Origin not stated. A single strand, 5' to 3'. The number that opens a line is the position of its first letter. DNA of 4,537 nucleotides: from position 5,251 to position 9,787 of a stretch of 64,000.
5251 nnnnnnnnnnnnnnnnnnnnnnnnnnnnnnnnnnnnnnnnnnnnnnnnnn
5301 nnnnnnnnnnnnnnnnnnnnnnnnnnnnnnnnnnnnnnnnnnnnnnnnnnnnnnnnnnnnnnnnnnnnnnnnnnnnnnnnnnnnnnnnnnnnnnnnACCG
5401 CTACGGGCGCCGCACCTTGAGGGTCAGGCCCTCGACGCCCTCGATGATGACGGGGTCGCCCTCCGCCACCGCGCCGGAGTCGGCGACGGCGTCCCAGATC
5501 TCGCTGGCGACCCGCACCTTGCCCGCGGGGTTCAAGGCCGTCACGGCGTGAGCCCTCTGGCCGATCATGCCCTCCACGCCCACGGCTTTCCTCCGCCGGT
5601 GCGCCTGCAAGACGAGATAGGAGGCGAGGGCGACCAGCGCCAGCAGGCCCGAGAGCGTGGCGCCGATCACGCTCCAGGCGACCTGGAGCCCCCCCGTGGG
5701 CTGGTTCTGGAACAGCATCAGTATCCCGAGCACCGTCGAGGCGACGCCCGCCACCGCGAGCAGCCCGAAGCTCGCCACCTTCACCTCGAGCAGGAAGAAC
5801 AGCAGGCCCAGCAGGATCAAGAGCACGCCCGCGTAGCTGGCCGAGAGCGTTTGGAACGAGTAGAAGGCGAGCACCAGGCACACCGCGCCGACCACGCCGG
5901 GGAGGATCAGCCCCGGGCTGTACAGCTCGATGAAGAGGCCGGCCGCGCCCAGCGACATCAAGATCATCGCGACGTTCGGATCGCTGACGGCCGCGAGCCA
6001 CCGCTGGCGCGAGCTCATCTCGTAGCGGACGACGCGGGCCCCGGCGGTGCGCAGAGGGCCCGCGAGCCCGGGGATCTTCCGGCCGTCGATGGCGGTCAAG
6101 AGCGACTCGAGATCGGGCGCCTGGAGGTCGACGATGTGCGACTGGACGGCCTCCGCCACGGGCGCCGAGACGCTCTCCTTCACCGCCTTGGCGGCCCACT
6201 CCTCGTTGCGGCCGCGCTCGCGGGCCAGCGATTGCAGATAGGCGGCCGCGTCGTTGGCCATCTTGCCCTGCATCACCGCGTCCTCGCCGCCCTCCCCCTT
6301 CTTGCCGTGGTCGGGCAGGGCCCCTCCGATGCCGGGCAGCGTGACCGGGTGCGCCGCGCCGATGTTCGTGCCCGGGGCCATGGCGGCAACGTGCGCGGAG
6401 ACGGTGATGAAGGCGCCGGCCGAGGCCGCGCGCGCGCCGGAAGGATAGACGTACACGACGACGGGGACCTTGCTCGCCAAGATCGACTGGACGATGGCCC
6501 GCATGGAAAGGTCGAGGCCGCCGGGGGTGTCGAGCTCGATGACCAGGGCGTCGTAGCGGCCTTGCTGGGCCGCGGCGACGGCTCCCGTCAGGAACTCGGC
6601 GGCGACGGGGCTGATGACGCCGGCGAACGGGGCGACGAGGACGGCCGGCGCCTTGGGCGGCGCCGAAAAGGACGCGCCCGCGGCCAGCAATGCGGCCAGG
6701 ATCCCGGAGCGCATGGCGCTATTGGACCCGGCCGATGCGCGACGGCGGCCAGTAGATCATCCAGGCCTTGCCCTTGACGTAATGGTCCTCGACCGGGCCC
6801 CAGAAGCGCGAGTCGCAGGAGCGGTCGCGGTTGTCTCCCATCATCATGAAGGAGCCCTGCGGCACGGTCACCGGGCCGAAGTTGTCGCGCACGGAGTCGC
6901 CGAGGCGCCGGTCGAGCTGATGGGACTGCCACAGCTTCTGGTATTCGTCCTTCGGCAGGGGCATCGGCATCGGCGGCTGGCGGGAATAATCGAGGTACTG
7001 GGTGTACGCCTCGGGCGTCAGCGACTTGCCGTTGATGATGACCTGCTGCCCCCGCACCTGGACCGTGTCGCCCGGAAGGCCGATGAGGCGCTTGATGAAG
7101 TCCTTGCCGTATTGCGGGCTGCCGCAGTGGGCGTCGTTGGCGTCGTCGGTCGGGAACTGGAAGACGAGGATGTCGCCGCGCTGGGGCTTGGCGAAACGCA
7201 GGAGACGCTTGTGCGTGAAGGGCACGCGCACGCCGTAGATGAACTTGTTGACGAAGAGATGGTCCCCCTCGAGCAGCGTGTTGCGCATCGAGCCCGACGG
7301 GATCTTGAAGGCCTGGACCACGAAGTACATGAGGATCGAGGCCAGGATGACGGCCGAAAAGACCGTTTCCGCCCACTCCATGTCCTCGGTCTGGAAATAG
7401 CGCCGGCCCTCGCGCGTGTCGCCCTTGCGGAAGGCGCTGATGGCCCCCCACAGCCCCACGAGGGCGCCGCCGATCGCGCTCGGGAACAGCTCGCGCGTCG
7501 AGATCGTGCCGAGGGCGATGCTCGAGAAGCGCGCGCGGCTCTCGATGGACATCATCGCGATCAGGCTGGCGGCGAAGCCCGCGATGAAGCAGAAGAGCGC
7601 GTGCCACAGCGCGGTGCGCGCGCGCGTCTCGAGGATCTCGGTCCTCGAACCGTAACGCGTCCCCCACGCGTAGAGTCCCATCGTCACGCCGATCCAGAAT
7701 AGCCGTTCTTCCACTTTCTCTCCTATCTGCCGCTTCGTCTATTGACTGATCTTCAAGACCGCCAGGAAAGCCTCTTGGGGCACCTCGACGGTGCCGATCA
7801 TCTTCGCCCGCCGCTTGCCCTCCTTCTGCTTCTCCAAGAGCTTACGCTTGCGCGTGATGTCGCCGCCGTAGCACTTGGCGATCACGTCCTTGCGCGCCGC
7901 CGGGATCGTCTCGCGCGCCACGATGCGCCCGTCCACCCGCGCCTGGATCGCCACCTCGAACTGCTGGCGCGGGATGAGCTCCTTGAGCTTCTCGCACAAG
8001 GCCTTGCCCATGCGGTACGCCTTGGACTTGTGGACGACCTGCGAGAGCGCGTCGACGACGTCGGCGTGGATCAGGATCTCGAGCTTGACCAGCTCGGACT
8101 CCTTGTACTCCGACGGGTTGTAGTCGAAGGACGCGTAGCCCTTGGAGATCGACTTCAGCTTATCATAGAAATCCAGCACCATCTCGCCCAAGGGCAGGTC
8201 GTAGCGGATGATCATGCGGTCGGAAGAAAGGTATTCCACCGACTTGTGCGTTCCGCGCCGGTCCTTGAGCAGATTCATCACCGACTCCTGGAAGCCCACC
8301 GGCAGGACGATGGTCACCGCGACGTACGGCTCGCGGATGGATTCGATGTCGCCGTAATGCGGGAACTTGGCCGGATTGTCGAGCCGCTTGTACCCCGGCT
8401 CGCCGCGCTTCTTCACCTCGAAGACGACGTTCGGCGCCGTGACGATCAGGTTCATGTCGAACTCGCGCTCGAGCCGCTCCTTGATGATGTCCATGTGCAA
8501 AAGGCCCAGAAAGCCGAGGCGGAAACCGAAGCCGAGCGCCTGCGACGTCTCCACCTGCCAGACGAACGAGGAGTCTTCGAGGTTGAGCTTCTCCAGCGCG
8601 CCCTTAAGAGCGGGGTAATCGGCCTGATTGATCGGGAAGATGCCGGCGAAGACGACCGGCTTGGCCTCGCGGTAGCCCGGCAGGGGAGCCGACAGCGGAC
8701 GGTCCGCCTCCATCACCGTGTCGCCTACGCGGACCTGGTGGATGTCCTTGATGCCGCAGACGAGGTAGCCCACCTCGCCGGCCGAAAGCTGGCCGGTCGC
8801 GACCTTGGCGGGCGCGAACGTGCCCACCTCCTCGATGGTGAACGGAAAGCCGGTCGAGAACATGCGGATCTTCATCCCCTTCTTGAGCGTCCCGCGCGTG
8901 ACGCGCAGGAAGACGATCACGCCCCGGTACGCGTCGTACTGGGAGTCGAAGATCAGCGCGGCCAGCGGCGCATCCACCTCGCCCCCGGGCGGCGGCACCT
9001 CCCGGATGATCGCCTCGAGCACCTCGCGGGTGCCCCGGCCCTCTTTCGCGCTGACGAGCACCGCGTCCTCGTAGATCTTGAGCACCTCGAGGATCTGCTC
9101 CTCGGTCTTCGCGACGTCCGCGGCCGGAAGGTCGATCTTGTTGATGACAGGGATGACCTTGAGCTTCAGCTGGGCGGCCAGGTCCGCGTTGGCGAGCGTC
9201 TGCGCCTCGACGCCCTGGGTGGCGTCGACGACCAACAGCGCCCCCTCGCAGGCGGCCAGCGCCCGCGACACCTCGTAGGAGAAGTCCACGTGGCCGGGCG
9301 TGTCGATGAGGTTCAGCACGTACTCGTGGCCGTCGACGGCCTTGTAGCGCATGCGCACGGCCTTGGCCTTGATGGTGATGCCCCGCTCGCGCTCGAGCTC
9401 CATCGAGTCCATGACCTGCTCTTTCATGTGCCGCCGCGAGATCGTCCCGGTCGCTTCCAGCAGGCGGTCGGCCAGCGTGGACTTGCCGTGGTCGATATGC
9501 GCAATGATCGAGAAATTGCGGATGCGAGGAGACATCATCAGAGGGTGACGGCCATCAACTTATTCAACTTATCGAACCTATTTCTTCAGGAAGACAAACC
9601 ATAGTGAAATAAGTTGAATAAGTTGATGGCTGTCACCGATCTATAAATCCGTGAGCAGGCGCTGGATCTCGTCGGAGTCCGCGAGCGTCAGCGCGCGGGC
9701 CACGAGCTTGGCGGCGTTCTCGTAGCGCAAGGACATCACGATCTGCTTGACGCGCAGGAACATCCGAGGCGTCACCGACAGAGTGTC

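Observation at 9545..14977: Two ~92-bp AT-rich palindromic elements exactly fill two intergenic gaps in the hpf-hprK-rapZ-PTS-ptsI-lepA array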

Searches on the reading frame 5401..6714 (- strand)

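Call 59: search_protein_families(library=pfam, proteins=[window:5401-6714:-], max_evalue=0.00001)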
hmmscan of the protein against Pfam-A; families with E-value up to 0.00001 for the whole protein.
window:5401-6714:- (437 aa): 3 families
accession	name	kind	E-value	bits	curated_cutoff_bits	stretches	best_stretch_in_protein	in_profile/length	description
PF24961.1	NfeD_membrane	-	6.3e-25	88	26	1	247-363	1-117/119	NfeD integral membrane domain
PF01957.25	NfeD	-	3.7e-16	59.5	29.1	1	380-436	1-57/57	NfeD-like C-terminal, partner-binding domain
PF25145.1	NfeD1b_N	-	1.7e-14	54.3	40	1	25-198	2-155/189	NfeD1b, N-terminal domain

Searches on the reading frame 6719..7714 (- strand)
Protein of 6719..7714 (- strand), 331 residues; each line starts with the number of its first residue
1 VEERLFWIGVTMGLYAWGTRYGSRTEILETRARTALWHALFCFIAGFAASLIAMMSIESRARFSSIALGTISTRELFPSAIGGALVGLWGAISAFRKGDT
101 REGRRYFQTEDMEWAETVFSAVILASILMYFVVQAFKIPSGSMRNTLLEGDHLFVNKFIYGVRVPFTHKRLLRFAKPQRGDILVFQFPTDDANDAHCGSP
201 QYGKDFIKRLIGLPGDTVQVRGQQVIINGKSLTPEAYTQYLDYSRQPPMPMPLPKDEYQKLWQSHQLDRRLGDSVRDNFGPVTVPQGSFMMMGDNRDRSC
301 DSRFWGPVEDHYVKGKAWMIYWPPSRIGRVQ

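Call 59: search_protein_families(library=pfam, proteins=[window:6719-7714:-], max_evalue=0.00001)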
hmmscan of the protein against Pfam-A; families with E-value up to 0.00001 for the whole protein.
window:6719-7714:- (331 aa): 1 family
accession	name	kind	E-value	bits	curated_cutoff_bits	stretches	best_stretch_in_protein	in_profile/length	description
PF10502.14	Peptidase_S26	-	8.7e-47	159.6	22.9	1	112-322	2-168/168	Signal peptidase, peptidase S26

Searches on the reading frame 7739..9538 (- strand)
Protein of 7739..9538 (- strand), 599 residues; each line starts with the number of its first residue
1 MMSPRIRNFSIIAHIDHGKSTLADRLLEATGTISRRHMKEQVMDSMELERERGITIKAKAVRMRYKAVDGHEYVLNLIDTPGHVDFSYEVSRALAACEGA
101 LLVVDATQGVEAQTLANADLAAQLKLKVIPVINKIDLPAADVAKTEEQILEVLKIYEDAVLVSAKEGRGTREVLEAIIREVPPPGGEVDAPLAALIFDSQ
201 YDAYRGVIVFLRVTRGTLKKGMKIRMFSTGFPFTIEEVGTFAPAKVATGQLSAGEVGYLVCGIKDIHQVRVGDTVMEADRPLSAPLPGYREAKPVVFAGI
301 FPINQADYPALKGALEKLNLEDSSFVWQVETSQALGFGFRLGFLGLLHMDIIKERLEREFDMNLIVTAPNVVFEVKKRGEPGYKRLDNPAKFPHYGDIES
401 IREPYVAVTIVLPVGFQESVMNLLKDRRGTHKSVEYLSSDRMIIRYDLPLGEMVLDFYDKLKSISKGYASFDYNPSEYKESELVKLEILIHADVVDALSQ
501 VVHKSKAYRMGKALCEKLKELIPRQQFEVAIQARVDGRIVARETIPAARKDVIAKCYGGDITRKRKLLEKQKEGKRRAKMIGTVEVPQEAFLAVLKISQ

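Call 9: search_protein_families(library=pfam, proteins=[window:7739-9538:-])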
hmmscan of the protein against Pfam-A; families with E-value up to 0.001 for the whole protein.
window:7739-9538:- (599 aa): 8 families
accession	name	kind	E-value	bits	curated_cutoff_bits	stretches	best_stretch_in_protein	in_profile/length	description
PF00009.33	GTP_EFTU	-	7.7e-58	195.6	26.5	1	5-182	2-187/188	Elongation factor Tu GTP binding domain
PF06421.17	LepA_C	-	2e-48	163.4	29.7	1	491-596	2-107/107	GTP-binding protein LepA C-terminus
PF00679.30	EFG_C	-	2.6e-21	75.9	27.9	1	401-487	2-87/89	Elongation factor G C-terminus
PF03144.31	GTP_EFTU_D2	-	1.4e-11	45.1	30.3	1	206-275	1-72/73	Elongation factor Tu domain 2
PF22042.2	EF-G_D2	-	2.7e-07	31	27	1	192-242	2-50/84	Elongation factor G domain 2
PF14492.12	EFG_III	-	5.6e-07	30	27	1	293-366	3-73/75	Elongation Factor G, domain III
PF01926.29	MMR_HSR1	-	9.4e-05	22.9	21.9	1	16-134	9-113/113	50S ribosome-binding GTPase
PF00071.28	Ras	-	0.00094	19.2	21.6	0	55-181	31-160/162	Ras family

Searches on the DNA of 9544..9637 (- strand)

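Call 72: build_rna_model(alignment_id=A4, structure=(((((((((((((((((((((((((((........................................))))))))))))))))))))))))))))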
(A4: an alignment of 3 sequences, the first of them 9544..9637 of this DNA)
Model R1 built from alignment A4 (3 sequences, 94 columns); structure: as given.
model positions 84; base pairs 27; branch points 0; effective number of sequences 1.46; information 0.676 bits per position. Calibrated on 0.2 Mb of random sequence (short: E-values are rough).
structure used (alignment columns):
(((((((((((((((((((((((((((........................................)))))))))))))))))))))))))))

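Call 73: search_with_rna_model(model_id=R1, sources=[window, L002, L003, L004, L005, L063, L064, L065, L066, L067, L068, L069], max_evalue=10)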
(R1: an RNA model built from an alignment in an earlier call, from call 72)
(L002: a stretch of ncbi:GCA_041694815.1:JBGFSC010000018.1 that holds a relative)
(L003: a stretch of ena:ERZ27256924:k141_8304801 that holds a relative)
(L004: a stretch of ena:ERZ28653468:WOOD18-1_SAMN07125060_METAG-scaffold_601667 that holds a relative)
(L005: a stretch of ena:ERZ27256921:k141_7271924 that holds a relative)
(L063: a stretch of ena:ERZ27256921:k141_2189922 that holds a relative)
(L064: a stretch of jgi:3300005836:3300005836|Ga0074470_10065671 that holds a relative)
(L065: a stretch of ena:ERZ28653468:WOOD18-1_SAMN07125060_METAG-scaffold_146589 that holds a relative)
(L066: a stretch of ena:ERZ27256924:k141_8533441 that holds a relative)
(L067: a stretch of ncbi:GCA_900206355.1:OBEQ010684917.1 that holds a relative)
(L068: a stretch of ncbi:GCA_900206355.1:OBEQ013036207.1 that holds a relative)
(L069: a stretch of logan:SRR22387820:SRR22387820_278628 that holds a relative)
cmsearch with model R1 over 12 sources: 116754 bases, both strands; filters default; matches with E-value up to 10: 8.
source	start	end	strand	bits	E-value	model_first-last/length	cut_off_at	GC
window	14892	14975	-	104.3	9.1e-24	1-84/84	no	0.35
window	9544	9637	-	94.3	3.3e-21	1-84/84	no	0.39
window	14892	14975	+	81.5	5.8e-18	1-84/84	no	0.35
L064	31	95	+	73.3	7e-16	1-84/84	no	0.4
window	9544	9637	+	71.8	1.7e-15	1-84/84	no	0.39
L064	31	95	-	70.2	4.4e-15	1-84/84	no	0.4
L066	3089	3160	-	28.6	0.00017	1-84/84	no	0.49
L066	3089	3160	+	27.4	0.00034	1-84/84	no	0.49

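Call 79: search_with_rna_model(model_id=R1, sources=[window, L064, L066], max_evalue=0.01, make_alignment=true, show_alignments=8)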
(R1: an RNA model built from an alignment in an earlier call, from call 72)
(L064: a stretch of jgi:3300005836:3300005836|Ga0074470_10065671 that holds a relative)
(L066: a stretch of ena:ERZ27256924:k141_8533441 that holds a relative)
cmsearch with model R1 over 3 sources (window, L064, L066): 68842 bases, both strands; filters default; matches with E-value up to 0.01: 8.
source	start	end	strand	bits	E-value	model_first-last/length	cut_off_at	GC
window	14892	14975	-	104.3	5.4e-24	1-84/84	no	0.35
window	9544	9637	-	94.3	1.9e-21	1-84/84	no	0.39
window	14892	14975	+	81.5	3.4e-18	1-84/84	no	0.35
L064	31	95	+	73.3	4.2e-16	1-84/84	no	0.4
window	9544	9637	+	71.8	1e-15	1-84/84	no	0.39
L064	31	95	-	70.2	2.6e-15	1-84/84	no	0.4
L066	3089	3160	-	28.6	0.0001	1-84/84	no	0.49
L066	3089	3160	+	27.4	0.0002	1-84/84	no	0.49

Alignment A5: 8 matches aligned to the model, 98 columns, each read 5' to 3' on its own strand. Consensus structure (alignment columns), stored with it:
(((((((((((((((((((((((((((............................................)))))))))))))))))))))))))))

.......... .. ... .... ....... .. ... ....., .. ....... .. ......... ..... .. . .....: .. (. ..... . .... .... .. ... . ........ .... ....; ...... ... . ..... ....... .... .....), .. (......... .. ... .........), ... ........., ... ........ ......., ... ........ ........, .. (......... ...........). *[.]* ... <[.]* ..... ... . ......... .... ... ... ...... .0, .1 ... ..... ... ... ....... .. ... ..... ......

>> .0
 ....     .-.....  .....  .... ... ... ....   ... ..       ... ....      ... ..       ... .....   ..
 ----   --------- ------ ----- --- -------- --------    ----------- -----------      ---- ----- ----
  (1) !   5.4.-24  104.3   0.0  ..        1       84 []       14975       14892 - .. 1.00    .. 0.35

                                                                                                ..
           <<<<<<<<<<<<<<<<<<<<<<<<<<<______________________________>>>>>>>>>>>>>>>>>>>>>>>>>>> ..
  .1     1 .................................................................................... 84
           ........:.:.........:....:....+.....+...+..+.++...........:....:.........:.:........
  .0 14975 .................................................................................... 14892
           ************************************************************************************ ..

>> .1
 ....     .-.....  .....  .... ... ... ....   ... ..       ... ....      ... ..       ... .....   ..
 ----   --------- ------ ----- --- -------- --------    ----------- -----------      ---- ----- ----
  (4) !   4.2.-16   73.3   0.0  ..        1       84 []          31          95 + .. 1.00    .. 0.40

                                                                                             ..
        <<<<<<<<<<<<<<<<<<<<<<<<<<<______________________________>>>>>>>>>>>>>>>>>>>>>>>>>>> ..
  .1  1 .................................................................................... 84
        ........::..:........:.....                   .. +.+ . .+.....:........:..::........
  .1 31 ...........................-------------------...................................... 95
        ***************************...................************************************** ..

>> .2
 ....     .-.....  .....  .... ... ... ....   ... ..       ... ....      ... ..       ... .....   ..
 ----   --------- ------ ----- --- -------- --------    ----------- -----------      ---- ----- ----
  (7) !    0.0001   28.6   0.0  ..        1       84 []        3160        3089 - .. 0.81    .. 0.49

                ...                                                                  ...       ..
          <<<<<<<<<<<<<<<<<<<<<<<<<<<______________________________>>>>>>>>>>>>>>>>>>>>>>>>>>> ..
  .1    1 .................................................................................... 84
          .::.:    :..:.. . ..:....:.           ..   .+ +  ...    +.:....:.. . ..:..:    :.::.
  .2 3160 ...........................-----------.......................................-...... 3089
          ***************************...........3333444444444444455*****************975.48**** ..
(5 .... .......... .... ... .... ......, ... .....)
